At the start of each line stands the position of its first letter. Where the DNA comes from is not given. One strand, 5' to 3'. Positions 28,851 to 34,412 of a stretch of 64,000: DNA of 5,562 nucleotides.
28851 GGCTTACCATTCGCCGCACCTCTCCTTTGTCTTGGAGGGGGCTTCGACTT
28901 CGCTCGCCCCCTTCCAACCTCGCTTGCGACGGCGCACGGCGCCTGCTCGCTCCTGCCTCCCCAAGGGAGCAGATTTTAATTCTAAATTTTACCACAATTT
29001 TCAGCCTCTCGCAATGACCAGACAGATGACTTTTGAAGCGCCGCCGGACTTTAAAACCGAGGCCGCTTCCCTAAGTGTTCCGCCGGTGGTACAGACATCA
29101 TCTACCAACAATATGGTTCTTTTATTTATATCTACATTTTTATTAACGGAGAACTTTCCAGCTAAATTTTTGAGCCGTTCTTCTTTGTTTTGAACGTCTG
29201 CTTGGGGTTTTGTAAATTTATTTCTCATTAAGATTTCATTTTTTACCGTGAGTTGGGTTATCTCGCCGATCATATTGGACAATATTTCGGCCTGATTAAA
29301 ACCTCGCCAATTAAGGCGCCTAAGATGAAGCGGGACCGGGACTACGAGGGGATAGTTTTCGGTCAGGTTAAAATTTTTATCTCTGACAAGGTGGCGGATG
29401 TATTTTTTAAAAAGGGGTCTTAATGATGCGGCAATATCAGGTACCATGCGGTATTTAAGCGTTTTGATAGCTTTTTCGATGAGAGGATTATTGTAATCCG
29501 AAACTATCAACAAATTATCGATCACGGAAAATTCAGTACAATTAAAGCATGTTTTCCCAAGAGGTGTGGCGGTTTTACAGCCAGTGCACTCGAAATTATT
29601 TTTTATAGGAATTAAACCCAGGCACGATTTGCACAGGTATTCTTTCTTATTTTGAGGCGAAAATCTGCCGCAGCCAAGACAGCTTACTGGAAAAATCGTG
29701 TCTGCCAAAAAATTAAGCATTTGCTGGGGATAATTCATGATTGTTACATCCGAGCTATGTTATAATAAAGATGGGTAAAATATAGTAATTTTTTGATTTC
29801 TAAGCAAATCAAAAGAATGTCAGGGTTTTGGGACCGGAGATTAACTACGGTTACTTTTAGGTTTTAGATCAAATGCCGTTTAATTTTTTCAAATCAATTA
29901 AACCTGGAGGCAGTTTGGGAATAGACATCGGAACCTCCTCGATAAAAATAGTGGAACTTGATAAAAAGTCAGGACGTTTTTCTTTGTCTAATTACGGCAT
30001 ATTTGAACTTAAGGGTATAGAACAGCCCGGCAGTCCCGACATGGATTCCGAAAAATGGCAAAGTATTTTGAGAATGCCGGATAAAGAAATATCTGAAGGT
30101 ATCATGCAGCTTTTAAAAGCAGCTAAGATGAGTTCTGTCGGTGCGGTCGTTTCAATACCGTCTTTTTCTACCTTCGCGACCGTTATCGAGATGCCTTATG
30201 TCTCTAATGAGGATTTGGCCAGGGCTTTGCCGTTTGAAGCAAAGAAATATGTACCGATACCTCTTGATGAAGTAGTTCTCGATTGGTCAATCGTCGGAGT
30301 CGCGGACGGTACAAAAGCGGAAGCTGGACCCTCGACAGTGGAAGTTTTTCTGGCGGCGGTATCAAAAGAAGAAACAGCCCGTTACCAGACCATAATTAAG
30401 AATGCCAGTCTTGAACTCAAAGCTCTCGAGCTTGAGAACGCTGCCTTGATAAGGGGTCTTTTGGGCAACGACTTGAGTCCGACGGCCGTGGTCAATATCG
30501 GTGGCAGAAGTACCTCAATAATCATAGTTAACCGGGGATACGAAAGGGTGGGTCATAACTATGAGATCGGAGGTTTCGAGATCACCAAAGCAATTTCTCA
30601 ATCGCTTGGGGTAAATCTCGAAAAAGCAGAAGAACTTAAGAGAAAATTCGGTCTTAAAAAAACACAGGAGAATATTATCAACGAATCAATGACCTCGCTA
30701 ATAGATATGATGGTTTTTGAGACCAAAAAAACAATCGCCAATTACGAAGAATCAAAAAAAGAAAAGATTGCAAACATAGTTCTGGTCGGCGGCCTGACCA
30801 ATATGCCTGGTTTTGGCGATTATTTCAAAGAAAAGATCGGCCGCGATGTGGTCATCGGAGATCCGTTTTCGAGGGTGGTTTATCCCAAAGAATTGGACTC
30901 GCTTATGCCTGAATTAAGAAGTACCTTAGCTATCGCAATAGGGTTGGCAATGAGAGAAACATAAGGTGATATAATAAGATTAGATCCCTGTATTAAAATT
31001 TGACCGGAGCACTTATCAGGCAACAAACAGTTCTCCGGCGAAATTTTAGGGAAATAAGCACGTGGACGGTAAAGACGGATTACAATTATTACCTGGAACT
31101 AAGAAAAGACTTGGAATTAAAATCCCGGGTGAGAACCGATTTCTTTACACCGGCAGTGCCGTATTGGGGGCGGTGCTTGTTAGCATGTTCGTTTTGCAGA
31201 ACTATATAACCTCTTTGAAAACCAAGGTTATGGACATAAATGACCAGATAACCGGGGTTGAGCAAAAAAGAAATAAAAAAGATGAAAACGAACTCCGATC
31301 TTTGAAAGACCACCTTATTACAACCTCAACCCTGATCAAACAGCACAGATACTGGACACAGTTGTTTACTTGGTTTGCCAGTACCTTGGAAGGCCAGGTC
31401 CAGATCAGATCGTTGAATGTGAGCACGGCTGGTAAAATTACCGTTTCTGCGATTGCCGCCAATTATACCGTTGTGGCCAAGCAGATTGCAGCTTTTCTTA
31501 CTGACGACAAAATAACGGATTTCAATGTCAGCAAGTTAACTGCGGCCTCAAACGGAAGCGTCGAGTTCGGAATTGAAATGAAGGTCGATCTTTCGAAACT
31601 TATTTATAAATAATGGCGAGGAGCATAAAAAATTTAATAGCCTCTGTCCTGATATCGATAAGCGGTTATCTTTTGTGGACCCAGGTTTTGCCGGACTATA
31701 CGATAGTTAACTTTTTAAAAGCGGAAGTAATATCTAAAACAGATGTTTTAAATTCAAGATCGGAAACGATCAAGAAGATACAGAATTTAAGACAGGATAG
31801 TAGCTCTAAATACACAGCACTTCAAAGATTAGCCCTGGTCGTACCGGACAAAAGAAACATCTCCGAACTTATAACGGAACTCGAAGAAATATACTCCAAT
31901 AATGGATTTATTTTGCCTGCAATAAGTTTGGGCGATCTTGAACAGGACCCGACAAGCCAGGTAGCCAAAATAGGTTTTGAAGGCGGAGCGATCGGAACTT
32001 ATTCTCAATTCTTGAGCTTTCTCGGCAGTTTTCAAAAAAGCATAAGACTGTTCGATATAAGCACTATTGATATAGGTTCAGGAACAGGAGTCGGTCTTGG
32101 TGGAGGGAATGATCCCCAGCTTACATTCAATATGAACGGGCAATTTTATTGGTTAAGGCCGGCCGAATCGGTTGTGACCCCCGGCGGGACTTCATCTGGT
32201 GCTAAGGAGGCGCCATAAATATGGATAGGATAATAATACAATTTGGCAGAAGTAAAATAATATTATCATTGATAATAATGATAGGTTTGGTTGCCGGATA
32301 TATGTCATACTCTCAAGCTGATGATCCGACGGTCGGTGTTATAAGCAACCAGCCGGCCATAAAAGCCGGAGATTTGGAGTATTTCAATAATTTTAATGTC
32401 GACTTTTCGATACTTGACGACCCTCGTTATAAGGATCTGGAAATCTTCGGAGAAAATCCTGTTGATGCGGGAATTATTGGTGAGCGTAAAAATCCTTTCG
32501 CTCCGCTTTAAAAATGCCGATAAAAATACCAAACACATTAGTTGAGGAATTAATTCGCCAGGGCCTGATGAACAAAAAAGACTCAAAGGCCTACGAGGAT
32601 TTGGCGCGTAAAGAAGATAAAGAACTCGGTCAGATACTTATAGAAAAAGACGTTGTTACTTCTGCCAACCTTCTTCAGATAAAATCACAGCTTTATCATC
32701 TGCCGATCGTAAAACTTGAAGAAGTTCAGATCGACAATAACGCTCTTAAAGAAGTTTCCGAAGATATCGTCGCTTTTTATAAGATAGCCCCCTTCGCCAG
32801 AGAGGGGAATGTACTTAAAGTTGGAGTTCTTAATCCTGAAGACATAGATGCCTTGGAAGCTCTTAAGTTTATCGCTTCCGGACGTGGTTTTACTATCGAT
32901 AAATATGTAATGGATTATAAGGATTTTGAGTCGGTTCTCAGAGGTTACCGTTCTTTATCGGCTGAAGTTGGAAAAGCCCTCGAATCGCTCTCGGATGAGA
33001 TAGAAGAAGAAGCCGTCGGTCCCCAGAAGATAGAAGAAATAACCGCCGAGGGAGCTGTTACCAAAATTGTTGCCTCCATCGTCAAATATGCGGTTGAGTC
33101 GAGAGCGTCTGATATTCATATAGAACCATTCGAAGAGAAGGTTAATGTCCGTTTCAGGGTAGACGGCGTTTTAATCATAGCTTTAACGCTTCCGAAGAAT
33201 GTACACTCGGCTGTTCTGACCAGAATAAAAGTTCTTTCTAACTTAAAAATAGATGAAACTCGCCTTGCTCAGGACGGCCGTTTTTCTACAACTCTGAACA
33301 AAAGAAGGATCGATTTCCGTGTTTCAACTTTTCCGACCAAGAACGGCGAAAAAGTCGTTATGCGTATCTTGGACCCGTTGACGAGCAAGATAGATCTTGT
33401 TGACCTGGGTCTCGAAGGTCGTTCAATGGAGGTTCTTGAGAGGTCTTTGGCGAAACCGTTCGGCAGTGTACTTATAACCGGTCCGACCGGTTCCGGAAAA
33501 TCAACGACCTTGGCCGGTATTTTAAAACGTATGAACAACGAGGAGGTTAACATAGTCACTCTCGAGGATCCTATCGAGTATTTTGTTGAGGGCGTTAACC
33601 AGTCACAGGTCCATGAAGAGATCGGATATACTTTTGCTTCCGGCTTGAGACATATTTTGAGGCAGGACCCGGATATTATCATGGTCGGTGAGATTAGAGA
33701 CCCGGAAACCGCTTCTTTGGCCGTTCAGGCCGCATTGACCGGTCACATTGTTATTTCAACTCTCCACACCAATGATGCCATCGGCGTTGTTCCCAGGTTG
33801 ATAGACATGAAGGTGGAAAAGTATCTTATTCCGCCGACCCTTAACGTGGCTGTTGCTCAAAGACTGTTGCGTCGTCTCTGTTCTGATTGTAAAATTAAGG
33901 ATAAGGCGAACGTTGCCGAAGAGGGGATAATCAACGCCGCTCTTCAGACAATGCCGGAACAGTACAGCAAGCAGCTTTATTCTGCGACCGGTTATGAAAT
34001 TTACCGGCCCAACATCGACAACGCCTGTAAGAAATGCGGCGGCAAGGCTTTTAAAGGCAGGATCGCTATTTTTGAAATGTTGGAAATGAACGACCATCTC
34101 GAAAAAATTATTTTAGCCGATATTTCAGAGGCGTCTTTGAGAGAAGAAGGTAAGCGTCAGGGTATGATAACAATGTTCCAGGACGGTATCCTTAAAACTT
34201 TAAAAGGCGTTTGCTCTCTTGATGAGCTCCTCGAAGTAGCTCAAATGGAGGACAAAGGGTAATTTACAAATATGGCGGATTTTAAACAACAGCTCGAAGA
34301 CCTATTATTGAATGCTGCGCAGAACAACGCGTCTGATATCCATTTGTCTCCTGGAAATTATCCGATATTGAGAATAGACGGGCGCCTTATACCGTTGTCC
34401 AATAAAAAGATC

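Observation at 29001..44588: Complete competence-type IV pilus locus ending in a LamG tip-like protein and a 1015-aa FN3/His-rich secreted giant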

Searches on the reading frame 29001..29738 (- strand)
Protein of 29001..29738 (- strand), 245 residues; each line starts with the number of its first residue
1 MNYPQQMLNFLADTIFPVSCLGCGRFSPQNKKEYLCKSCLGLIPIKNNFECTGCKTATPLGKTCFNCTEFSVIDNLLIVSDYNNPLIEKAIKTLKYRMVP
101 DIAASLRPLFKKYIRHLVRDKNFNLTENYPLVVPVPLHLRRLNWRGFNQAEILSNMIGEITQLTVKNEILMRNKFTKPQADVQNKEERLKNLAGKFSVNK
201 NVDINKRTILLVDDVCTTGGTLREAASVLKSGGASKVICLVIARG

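Call 4: search_protein_families(library=pfam, proteins=[window:29001-29738:-], max_evalue=0.01)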
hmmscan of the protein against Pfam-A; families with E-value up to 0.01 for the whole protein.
window:29001-29738:- (245 aa): 3 families
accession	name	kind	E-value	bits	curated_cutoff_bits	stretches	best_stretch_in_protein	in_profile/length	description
PF00156.33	Pribosyltran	-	2.6e-10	40.3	26.3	1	164-243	52-124/158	Phosphoribosyl transferase domain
PF18912.6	DZR_2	-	2.3e-05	24.6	27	1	12-67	2-55/56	Double zinc ribbon domain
PF14681.12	UPRTase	-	0.00065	19.7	27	1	202-240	116-156/206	Uracil phosphoribosyltransferase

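Call 7: search_protein_families(library=ncbifam, proteins=[window:29001-29738:-], max_evalue=0.01)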
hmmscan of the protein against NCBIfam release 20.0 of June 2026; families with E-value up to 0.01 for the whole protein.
window:29001-29738:- (245 aa): 30 families (the best 25 are shown)
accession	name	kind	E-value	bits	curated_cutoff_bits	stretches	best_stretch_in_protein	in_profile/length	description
TIGR00201.1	comF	subfamily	9.9e-28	97.4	233.55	1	51-244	15-190/190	ComF family protein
NF008616.0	PRK11595.1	equivalog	2.7e-27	95.7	304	1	31-244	18-225/227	DNA utilization protein GntX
NF002095.0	PRK00934.1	equivalog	4.2e-10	39.3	296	1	199-241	198-240/287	ribose-phosphate diphosphokinase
TIGR01251.1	ribP_PPkin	subfamily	5.1e-10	38.8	113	1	198-241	202-245/309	ribose-phosphate diphosphokinase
NF002620.0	PRK02277.1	subfamily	8e-08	32.2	115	1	184-243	120-178/201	orotate phosphoribosyltransferase-like protein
NF003549.0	PRK05205.1-5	equivalog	1.3e-07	31.3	138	1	143-242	41-135/182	bifunctional pyr operon transcriptional regulator/uracil phosphoribosyltransferase PyrR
NF002320.0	PRK01259.1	subfamily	5.1e-07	29.4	297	1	203-240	211-248/316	ribose-phosphate diphosphokinase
NF005537.0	PRK07199.1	subfamily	1.8e-06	27.3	322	1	195-242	200-247/301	ribose-phosphate diphosphokinase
NF045507.1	transregGfcR_Halo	equivalog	4e-06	26.5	300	1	180-243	128-190/215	transcriptional regulator GfcR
NF003428.0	PRK04923.1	equivalog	6.8e-06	25.4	536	1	198-241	209-252/319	ribose-phosphate diphosphokinase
NF002844.0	PRK03092.1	equivalog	7.8e-06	25.3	438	1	201-239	217-256/326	ribose-phosphate diphosphokinase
NF002758.0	PRK02812.1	equivalog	1.3e-05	24.6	518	1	184-239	210-263/330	ribose-phosphate pyrophosphokinase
NF005299.0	PRK06827.1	subfamily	2.7e-05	23.1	327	1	203-241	262-300/383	phosphoribosylpyrophosphate synthetase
NF002636.0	PRK02304.1-5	equivalog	6.5e-05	22.5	125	1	193-242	104-153/176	adenine phosphoribosyltransferase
NF003548.0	PRK05205.1-4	equivalog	0.00015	21.7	218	1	196-240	80-124/173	bifunctional pyr operon transcriptional regulator/uracil phosphoribosyltransferase PyrR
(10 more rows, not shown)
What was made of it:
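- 29001..29738 (-): comF (ComF/GntX family phosphoribosyltransferase-like protein), divergent from pilM. TIGR00201 1e-27 and PF00156 (calls 4, 7).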

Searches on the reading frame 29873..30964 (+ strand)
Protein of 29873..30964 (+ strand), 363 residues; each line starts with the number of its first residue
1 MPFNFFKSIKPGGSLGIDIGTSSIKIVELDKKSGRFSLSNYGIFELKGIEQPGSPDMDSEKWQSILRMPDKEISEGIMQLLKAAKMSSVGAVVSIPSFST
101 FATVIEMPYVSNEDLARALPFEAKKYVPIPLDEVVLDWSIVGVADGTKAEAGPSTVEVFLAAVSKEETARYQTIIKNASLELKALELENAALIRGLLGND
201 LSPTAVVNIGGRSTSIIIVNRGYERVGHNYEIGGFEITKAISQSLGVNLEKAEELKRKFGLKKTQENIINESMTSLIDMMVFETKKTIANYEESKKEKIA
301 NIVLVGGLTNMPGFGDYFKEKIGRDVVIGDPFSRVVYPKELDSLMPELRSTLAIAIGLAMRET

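Call 4: search_protein_families(library=pfam, proteins=[window:29873-30964:+], max_evalue=0.01)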
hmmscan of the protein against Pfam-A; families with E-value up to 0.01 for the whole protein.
window:29873-30964:+ (363 aa): 4 families
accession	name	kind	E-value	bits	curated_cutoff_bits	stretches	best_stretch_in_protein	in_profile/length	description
PF11104.14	PilM_2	-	3.2e-38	132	27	1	16-362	1-339/340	Type IV pilus assembly protein PilM;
PF14450.12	FtsA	-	8.9e-13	49.1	31.8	1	205-331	1-112/127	Cell division protein FtsA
PF25216.1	Volactin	-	0.0012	18.9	35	1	207-322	171-291/321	Volactin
PF00012.26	HSP70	-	0.0071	15.1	20.6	0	268-325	293-353/599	Hsp70 protein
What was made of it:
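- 29873..30964 (+): pilM. PF11104 3e-38 (call 4).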

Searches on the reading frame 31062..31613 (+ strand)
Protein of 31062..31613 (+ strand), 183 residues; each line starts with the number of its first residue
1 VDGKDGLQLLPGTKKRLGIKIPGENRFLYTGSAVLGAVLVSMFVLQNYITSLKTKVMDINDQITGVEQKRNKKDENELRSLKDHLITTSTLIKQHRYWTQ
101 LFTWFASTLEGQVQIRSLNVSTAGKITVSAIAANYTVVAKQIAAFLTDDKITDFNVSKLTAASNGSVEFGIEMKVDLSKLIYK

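Call 4: search_protein_families(library=pfam, proteins=[window:31062-31613:+], max_evalue=0.01)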
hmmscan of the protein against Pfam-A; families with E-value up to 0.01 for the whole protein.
window:31062-31613:+ (183 aa): 1 family
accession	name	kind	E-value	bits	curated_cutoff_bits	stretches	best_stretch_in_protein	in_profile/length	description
PF12505.14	DUF3712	-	0.00098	19.9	24.1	1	84-160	21-95/125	Protein of unknown function (DUF3712)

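Call 7: search_protein_families(library=ncbifam, proteins=[window:31062-31610:+], max_evalue=0.01)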
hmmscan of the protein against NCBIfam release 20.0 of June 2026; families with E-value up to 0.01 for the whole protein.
window:31062-31610:+ (183 aa): 0 families

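Call 62: search_protein_families(library=pfam, proteins=[window:31062-31610:+], max_evalue=5)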
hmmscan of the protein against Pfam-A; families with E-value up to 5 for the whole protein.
window:31062-31610:+ (183 aa): 4 families
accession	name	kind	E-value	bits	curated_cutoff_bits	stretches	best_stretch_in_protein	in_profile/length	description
PF12505.14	DUF3712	-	0.00098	19.9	24.1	1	84-160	21-95/125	Protein of unknown function (DUF3712)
PF19001.5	DUF5730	-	0.019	15.3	25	1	26-99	8-80/182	Family of unknown function (DUF5730)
PF08336.16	P4Ha_N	-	0.084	13.1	25.3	1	45-107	19-81/135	Prolyl 4-Hydroxylase alpha-subunit, N-terminal region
PF05137.18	PilN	-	0.094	13.2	22.8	1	105-175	6-78/78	Fimbrial assembly protein (PilN)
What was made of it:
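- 31062..31613 (+): pilN-like bitopic protein. PF05137 reaches only E=0.09 (call 62).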

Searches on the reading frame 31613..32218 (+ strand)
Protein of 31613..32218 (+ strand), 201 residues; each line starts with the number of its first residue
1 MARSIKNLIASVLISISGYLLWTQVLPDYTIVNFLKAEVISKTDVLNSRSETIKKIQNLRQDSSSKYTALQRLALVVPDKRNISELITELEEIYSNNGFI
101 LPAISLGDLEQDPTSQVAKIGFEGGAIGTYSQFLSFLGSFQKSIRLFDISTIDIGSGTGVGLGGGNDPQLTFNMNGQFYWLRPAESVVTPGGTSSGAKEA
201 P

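Call 4: search_protein_families(library=pfam, proteins=[window:31613-32218:+], max_evalue=0.01)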
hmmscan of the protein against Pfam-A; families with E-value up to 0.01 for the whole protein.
window:31613-32218:+ (201 aa): 1 family
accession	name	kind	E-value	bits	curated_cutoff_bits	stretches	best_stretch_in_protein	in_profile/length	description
PF04350.18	PilO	-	0.00033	21.3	22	1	41-175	10-137/145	Pilus assembly protein, PilO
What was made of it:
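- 31613..32218 (+): pilO-like protein. PF04350 E=3e-4, below the cutoff (call 4).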

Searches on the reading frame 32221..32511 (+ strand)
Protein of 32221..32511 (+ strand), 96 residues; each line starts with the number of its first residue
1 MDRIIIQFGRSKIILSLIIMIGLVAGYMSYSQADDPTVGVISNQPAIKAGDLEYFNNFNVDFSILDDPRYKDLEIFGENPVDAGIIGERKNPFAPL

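Call 4: search_protein_families(library=pfam, proteins=[window:32221-32511:+], max_evalue=0.01)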
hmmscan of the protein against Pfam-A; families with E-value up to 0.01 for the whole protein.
window:32221-32511:+ (96 aa): 0 families

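Call 7: search_protein_families(library=ncbifam, proteins=[window:32221-32508:+], max_evalue=0.01)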
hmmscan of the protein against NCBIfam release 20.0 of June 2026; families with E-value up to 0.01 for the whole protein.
window:32221-32508:+ (96 aa): 0 families

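Call 62: search_protein_families(library=pfam, proteins=[window:32221-32508:+], max_evalue=5)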
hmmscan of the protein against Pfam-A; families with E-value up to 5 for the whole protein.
window:32221-32508:+ (96 aa): 1 family
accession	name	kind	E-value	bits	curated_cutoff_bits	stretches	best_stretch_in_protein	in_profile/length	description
PF13074.11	DUF3938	-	0.021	15.8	25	1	16-59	40-81/98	Protein of unknown function (DUF3938)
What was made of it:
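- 32221..32511 (+): 96-aa membrane-anchored protein of the pilus cluster, function unknown. No family hit (calls 4, 62).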

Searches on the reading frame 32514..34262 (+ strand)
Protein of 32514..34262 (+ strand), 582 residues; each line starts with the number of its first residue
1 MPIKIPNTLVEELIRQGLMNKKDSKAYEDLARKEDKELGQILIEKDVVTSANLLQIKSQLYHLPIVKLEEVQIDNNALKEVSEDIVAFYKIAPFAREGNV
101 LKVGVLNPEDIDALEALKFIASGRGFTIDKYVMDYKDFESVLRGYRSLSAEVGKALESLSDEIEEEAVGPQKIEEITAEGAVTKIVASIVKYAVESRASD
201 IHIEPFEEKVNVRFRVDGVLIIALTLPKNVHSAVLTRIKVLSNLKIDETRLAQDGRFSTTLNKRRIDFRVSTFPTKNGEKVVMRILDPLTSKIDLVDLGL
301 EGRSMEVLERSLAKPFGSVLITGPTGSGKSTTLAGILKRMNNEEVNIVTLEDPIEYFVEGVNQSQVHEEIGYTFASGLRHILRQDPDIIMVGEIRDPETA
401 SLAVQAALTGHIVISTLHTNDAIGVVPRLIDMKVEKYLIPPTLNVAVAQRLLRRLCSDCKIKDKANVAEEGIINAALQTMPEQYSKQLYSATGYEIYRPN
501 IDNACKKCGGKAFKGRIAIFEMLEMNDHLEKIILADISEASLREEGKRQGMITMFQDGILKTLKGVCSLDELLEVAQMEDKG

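Call 4: search_protein_families(library=pfam, proteins=[window:32514-34262:+], max_evalue=0.01)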
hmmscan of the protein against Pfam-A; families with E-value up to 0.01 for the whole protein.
window:32514-34262:+ (582 aa): 14 families
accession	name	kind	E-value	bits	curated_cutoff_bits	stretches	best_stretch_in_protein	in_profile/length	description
PF00437.27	T2SSE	-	5.5e-118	394.3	24.9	1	179-573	5-369/370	Type II/IV secretion system protein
PF05157.20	MshEN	-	8.2e-11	42.2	23.1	1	61-147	1-85/90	MshEN domain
PF13191.12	AAA_16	-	0.00021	22.3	32.6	1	311-361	19-73/167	AAA ATPase domain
PF01935.23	DUF87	-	0.00038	21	23.2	1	319-350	26-58/220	Helicase HerA, central domain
PF00005.33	ABC_tran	-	0.00068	20.7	25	1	319-376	14-67/137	ABC transporter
PF13555.12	AAA_29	-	0.0011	19.2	27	1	317-333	23-39/61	P-loop containing region of AAA domain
PF20720.3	nSTAND3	-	0.0012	19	27.2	1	317-356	18-56/155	Novel STAND NTPase 3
PF25199.1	nSTAND_NTPase5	-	0.0017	18.6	34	1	314-355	39-81/145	Novel STAND NTPase 5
PF12775.13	AAA_7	-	0.0017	18.4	25.8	1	310-349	27-66/181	P-loop containing dynein motor region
PF13173.12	AAA_14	-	0.0023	18.4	27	0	319-356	5-43/129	AAA domain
PF13401.12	AAA_22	-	0.0028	18.4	27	0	317-350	6-39/130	AAA domain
PF03266.21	NTPase_1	-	0.0035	17.6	23.9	0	319-347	2-30/168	NTPase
PF07728.20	AAA_5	-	0.0054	17.2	22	0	319-362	2-47/139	AAA domain (dynein-related subfamily)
PF13238.12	AAA_18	-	0.0099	16.8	29.4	0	319-368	1-33/128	AAA domain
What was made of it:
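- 32514..34262 (+): pilB extension ATPase with an MshEN N-terminal domain. PF00437 5e-118 and PF05157 8e-11 (call 4).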
